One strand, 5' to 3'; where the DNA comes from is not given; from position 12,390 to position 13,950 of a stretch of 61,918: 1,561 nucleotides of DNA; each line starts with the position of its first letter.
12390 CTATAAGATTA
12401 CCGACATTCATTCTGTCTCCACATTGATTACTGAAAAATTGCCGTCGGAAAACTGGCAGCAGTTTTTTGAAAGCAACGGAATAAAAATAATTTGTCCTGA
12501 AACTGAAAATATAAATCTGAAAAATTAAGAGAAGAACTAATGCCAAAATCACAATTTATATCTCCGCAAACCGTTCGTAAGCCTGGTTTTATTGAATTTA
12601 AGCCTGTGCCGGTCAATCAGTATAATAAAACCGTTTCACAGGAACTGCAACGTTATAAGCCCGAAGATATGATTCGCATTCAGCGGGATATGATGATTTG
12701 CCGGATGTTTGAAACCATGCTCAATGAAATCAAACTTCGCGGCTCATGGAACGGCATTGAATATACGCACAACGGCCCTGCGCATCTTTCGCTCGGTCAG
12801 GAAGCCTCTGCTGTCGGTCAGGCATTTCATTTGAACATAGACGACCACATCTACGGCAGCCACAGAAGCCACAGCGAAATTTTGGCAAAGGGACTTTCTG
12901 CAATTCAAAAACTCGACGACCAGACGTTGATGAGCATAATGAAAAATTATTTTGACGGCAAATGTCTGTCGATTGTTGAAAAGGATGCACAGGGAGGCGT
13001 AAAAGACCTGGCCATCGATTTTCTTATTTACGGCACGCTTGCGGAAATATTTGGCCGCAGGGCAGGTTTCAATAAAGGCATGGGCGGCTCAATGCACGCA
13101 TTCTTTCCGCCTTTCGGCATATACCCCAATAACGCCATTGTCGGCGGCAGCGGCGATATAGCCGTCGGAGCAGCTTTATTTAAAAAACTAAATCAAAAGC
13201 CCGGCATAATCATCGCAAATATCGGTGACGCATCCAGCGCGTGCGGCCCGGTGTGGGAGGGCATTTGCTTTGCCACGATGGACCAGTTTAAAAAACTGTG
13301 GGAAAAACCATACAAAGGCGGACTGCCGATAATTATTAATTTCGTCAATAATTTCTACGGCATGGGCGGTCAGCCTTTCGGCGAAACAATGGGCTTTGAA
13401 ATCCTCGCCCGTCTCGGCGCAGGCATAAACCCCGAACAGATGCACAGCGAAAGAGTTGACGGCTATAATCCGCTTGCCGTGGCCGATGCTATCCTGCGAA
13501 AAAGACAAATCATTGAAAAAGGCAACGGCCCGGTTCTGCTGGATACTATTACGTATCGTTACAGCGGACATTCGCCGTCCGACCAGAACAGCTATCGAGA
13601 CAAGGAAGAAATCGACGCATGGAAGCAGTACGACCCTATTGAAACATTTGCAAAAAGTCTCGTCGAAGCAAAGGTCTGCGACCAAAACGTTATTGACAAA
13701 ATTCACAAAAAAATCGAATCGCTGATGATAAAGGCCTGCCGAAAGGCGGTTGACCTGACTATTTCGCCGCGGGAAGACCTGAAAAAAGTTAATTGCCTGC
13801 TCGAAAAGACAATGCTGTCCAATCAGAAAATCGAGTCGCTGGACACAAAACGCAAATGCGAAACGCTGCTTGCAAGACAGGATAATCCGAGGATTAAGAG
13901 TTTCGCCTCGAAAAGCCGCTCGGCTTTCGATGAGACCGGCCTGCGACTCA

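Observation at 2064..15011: Rhamnose catabolic genes joined to a complete TPP/lipoate E1-E2-E3 dehydrogenase complex around one DeoR regulator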

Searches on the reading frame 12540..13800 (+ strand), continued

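Call 95: search_solved_structures(query=window:12540-13800:+, show_alignments=2, max_evalue=1e-10)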
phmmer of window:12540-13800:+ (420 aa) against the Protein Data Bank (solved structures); distinct sequences matched with E-value up to 1e-10: 11.
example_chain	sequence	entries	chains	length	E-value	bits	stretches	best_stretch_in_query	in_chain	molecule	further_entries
1ni4_A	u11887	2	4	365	2.9e-24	89.1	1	166-394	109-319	Pyruvate dehydrogenase E1 component: Alpha subunit | Pyruvate dehydrogenase E1 component subunit alpha, somatic form, mitochondrial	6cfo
3exe_A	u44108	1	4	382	3.6e-24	88.8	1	166-394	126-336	Pyruvate dehydrogenase E1 component subunit alpha, somatic form, mitochondrial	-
6cer_A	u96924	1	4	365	7.6e-24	87.7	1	166-394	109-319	Pyruvate dehydrogenase E1 component subunit alpha, somatic form, mitochondrial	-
3exi_A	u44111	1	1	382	9.2e-24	87.4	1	166-394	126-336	Pyruvate dehydrogenase E1 component subunit alpha, somatic form, mitochondrial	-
3exf_A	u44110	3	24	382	1e-23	87.3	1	166-394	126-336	Pyruvate dehydrogenase E1 component subunit alpha, somatic form, mitochondrial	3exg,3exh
2ozl_A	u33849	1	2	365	1.1e-23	87.2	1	166-394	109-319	Pyruvate dehydrogenase E1 component alpha subunit, somatic form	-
1w85_A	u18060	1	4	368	1e-15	61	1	193-399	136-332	PYRUVATE DEHYDROGENASE E1 COMPONENT, ALPHA SUBUNIT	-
3duf_A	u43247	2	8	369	1e-15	60.9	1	193-399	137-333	Pyruvate dehydrogenase E1 component subunit alpha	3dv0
3dva_A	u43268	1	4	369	1.3e-15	60.6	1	193-399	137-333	Pyruvate dehydrogenase E1 component subunit alpha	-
1w88_A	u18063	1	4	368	3.8e-15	59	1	193-399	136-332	PYRUVATE DEHYDROGENASE E1 COMPONENT, ALPHA SUBUNIT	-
1um9_A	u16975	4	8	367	2.4e-11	46.5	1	161-403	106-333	2-oxo acid dehydrogenase alpha subunit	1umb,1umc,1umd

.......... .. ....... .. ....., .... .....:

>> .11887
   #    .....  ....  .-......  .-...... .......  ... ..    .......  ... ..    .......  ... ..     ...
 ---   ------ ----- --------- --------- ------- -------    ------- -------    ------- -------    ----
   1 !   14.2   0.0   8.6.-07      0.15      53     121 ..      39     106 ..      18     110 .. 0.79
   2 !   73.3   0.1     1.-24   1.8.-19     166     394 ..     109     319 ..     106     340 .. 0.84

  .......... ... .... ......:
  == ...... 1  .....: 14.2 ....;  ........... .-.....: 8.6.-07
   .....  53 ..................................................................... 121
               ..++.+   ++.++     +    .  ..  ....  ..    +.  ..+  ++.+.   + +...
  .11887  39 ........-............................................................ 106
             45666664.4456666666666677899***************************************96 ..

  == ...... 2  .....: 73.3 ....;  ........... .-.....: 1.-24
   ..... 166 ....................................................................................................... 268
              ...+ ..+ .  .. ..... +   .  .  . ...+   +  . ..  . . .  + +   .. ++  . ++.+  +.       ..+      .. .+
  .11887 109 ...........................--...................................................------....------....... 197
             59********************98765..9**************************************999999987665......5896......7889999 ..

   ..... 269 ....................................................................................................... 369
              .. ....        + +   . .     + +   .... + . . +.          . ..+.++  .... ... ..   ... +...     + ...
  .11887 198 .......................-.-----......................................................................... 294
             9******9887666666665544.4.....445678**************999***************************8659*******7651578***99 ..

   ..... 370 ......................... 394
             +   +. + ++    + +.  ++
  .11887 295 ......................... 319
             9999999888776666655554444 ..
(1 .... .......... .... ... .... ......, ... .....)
